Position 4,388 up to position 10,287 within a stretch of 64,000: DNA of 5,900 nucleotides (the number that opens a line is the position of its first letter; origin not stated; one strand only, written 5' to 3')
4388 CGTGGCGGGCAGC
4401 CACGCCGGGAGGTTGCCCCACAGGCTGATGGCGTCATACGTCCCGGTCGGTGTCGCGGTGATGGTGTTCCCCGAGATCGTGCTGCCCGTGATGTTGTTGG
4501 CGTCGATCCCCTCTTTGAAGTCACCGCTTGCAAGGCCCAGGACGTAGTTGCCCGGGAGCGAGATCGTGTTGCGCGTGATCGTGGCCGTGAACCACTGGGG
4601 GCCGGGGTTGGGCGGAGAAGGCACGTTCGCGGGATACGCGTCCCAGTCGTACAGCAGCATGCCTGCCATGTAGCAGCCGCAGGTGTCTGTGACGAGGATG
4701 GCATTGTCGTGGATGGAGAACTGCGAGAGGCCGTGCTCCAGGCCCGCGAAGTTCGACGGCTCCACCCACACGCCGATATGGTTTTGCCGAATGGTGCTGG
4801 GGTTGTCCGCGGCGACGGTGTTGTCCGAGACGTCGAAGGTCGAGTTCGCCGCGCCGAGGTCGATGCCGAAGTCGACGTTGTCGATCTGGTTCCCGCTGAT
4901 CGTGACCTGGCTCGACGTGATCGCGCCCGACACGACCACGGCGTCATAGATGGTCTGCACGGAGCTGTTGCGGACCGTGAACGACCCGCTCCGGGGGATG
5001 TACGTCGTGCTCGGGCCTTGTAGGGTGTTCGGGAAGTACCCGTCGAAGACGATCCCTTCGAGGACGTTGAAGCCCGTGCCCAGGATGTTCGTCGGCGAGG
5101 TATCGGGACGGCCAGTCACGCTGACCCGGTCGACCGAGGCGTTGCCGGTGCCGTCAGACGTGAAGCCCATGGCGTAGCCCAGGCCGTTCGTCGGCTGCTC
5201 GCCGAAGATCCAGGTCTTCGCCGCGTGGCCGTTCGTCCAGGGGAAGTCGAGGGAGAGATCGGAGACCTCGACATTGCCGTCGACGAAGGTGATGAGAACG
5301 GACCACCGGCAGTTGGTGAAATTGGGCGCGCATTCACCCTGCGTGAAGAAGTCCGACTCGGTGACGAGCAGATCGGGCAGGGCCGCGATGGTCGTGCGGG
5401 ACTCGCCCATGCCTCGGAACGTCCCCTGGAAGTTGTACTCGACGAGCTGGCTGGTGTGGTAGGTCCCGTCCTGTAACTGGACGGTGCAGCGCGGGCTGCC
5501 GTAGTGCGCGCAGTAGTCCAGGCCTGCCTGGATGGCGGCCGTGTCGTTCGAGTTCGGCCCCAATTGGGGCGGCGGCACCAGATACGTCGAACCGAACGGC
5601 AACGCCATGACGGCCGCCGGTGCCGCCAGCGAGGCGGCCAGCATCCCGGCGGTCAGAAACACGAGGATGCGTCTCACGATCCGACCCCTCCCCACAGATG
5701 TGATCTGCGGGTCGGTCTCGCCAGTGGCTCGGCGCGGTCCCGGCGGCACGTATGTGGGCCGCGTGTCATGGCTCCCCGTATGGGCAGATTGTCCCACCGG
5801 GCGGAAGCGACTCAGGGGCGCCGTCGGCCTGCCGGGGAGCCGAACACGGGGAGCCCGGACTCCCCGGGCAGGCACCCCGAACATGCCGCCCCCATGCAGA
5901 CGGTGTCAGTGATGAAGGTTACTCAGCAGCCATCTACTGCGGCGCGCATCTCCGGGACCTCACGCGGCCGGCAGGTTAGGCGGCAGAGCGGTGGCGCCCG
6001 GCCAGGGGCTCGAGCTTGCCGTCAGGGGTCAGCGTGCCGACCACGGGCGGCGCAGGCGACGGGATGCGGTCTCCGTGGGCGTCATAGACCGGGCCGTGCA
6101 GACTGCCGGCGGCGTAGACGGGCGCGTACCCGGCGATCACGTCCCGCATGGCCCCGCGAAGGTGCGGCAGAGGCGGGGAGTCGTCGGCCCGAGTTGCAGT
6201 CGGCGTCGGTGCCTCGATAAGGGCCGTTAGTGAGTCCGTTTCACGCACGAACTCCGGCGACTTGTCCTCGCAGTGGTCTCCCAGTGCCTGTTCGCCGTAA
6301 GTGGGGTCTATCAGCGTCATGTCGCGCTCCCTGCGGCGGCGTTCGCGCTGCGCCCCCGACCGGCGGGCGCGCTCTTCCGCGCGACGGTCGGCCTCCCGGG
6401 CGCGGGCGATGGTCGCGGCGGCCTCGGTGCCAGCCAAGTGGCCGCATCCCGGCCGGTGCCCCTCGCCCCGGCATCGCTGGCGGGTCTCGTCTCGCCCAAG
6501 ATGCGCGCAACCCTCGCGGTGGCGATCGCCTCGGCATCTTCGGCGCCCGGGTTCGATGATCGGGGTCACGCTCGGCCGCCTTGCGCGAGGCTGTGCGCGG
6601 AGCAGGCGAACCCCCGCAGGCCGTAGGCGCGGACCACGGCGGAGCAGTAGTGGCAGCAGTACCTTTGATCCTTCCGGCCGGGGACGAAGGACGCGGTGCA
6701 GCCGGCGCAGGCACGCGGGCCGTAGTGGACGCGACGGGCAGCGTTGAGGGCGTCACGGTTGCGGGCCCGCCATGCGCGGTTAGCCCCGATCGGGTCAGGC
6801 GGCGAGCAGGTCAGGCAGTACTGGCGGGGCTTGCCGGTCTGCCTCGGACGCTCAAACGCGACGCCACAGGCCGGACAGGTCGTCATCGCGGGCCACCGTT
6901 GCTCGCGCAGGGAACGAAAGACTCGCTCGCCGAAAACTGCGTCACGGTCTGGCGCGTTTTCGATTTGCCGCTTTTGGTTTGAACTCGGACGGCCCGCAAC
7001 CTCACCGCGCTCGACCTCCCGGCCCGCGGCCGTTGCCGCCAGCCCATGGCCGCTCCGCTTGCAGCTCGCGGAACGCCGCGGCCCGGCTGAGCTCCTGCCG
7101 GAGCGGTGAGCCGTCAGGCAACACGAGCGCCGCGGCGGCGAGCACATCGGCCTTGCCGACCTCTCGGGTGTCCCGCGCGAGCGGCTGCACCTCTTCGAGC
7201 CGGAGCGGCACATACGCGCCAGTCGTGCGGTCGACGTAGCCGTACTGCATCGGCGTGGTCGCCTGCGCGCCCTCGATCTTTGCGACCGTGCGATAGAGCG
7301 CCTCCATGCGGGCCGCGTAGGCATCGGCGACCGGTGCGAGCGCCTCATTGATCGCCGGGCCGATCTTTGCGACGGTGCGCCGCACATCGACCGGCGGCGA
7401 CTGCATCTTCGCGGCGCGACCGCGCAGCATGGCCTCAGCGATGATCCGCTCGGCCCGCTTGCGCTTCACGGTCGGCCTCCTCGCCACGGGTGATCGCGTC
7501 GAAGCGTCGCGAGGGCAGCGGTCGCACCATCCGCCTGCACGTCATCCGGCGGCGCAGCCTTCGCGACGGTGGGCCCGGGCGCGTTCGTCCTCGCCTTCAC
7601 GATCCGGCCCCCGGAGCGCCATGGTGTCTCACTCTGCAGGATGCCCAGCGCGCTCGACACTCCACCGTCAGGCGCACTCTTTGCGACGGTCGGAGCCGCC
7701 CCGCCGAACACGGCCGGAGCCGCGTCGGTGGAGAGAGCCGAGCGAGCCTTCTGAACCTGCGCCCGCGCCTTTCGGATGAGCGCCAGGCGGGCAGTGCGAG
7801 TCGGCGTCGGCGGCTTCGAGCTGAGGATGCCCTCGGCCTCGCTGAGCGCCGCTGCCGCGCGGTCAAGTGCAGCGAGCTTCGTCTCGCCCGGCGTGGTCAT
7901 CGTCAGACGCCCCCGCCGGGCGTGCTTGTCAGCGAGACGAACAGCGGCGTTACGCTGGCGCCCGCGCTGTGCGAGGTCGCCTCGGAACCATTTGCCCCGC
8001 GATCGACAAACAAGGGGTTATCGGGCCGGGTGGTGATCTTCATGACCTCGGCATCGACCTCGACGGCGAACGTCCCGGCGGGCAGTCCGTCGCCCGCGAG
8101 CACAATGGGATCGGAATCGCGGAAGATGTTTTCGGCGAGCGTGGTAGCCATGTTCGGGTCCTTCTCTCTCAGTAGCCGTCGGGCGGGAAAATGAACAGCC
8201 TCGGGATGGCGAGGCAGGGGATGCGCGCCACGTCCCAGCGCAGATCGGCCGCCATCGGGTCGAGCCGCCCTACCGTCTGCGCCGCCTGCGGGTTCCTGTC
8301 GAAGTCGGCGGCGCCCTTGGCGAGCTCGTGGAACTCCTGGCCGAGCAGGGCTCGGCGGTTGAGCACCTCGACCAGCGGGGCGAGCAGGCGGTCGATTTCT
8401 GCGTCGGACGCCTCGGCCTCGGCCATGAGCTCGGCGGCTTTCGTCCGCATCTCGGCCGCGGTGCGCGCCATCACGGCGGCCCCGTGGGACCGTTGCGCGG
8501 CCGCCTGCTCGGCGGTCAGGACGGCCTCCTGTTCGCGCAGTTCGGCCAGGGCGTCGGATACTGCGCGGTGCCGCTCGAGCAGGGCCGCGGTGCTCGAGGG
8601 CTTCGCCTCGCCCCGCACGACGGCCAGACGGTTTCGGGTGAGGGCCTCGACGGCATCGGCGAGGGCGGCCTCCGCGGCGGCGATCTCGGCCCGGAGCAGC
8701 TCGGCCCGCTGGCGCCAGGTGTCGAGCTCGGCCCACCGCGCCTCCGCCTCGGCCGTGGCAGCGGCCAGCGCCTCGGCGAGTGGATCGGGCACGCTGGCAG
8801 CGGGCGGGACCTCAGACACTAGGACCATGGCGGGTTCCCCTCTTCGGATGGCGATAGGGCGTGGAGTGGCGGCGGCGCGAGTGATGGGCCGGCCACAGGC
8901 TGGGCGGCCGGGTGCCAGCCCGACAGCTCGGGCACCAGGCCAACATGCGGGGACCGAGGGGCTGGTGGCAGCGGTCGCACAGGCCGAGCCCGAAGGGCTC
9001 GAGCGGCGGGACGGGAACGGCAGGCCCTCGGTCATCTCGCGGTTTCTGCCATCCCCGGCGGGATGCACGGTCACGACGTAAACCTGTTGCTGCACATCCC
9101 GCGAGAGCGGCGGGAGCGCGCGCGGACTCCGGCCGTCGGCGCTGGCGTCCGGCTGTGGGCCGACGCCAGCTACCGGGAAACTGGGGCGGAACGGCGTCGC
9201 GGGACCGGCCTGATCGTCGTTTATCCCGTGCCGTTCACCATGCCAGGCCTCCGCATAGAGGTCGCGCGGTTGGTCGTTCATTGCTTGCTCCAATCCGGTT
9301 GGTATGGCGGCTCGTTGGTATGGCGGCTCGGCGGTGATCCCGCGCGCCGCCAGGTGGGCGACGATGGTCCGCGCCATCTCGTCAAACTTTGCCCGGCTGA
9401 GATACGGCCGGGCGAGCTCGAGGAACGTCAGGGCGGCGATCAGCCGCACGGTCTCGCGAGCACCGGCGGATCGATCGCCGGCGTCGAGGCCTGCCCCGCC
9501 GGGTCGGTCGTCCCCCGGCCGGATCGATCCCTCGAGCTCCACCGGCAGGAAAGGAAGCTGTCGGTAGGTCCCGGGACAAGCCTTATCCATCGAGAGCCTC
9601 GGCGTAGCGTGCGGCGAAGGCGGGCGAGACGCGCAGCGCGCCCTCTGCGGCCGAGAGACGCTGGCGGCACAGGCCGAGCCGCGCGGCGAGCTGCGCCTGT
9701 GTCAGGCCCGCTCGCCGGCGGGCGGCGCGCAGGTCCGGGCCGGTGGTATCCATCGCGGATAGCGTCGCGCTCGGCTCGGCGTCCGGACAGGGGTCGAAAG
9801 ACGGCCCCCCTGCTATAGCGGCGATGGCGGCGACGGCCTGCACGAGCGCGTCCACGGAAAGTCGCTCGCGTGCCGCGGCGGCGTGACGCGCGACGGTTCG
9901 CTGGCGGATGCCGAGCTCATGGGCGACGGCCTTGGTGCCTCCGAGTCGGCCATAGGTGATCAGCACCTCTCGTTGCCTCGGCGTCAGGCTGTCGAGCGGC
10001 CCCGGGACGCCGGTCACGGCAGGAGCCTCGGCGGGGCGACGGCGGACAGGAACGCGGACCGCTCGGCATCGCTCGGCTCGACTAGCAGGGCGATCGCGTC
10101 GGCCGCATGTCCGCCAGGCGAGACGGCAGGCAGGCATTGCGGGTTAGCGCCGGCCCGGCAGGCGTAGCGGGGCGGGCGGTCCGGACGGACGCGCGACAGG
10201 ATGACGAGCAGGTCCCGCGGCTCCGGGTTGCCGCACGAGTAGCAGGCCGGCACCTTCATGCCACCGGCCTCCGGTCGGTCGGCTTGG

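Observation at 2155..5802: Multi-copy ~100-120 nt promoter/5'-leader cassette preceding island cargo genes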

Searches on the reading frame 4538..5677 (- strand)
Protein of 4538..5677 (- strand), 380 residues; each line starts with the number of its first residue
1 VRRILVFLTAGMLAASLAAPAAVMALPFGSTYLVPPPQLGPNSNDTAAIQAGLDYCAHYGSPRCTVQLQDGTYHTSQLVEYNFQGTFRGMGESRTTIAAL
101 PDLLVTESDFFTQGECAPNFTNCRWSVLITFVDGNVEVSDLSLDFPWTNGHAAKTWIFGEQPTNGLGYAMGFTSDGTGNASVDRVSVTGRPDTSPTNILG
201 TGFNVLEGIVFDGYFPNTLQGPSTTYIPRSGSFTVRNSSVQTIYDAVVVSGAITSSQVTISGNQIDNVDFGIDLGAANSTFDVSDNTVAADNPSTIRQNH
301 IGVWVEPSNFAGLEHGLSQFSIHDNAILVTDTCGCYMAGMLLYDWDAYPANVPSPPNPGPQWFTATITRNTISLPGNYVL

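Call 42: search_protein_families(library=pfam, alignment_id=A2, max_evalue=0.001)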
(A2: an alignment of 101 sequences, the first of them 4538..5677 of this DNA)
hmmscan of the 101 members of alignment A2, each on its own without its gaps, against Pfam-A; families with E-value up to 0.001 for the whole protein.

A. member 1, window:4538-5677:- (380 aa): 0 families

B. families by the number of members that match (of 101 scanned): 64 families (the first 25 are shown)
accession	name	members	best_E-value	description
PF10604.15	Polyketide_cyc2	13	5.7e-19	Polyketide cyclase / dehydrase and lipid transport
PF08327.17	AHSA1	11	4e-10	Activator of Hsp90 ATPase homolog 1-like protein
PF03364.25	Polyketide_cyc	10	1.8e-08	Polyketide cyclase / dehydrase and lipid transport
PF08241.18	Methyltransf_11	6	3.5e-22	Methyltransferase domain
PF13649.12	Methyltransf_25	6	2.7e-19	Methyltransferase domain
PF13489.12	Methyltransf_23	6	6.9e-17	Methyltransferase domain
PF12680.13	SnoaL_2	6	1.5e-15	SnoaL-like domain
PF13847.12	Methyltransf_31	6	1.6e-15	Methyltransferase domain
PF01209.24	Ubie_methyltran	6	2.5e-15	ubiE/COQ5 methyltransferase family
PF08242.18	Methyltransf_12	6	3.2e-12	Methyltransferase domain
PF02353.26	CMAS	6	7.9e-06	Mycolic acid cyclopropane synthetase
PF13418.12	Kelch_4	4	7.4e-28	Galactose oxidase, central domain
PF01391.23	Collagen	4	7.5e-28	Collagen triple helix repeat (20 copies)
PF14534.12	DUF4440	4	1.1e-07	Domain of unknown function (DUF4440)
PF13229.12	Beta_helix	3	2.2e-52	Right handed beta helix region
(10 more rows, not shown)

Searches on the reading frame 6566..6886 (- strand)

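Call 22: search_protein_families(library=pfam, proteins=[window:6566-6886:-], max_evalue=0.01)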
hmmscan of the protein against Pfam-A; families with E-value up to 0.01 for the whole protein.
window:6566-6886:- (106 aa): 0 families

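Call 64: search_protein_families(library=phrogs, proteins=[window:6566-6886:-], max_evalue=0.001)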
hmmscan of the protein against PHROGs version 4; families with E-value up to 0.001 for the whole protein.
window:6566-6886:- (106 aa): 3 families
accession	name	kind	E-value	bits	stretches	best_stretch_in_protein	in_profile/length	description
phrog_1271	-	DNA, RNA and nucleotide metabolism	0.00015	22.2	1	1-87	116-206/361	HNH endonuclease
phrog_1333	-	unknown function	0.00017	22.7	1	42-86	85-129/166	-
phrog_31911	-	unknown function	0.00099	20.5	0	58-83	7-32/121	-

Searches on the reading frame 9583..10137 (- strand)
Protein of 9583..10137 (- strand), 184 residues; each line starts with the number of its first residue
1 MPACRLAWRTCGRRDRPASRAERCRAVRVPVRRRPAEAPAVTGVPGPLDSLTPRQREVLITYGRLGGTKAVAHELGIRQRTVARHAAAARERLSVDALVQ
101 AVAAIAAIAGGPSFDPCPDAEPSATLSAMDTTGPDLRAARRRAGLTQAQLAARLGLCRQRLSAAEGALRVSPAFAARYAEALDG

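Call 64: search_protein_families(library=phrogs, proteins=[window:9583-10137:-], max_evalue=0.001)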
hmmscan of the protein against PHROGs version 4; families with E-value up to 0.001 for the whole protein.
window:9583-10137:- (184 aa): 8 families
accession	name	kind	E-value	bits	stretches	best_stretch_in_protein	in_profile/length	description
phrog_2339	-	DNA, RNA and nucleotide metabolism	1.9e-06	28.8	0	120-163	14-57/98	HTH DNA binding protein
phrog_1373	-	transcription regulation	5.4e-06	27.5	1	136-182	68-115/166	transcriptional regulator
phrog_4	-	transcription regulation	1.1e-05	25.6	1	66-183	65-185/400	transcriptional repressor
phrog_7241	-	transcription regulation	0.0001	23.3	0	122-182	52-113/122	transcriptional regulator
phrog_5823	-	transcription regulation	0.00018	21.8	1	129-183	4-60/404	transcriptional regulator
phrog_14076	-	transcription regulation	0.00024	22.6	1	128-161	10-44/86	transcriptional regulator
phrog_2328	-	transcription regulation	0.00025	21.8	1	129-171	13-56/128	transcriptional repressor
phrog_3282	-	transcription regulation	0.00043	21.2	1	46-103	42-100/158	sigma factor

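Call 73: search_protein_families(library=pfam, proteins=[window:9583-10137:-], max_evalue=0.001)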
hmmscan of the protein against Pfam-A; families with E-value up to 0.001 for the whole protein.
window:9583-10137:- (184 aa): 6 families
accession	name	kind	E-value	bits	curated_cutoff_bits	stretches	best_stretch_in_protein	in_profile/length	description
PF01381.28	HTH_3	-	4.6e-07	30.2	23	1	136-183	1-49/55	Helix-turn-helix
PF00196.25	GerE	-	9.6e-07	28.8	23.5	1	49-102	1-54/57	Bacterial regulatory proteins, luxR family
PF13560.12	HTH_31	-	2.7e-06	28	27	1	136-182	6-54/64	Helix-turn-helix domain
PF04545.22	Sigma70_r4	-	1e-05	25.4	24.1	0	48-93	2-48/50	Sigma-70, region 4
PF20432.4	Xre-like-HTH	-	7.2e-05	23.4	25.8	0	69-97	27-54/63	Antitoxin Xre-like helix-turn-helix domain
PF08281.18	Sigma70_r4_2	-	0.00035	20.6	25.7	0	48-93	8-54/54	Sigma-70, region 4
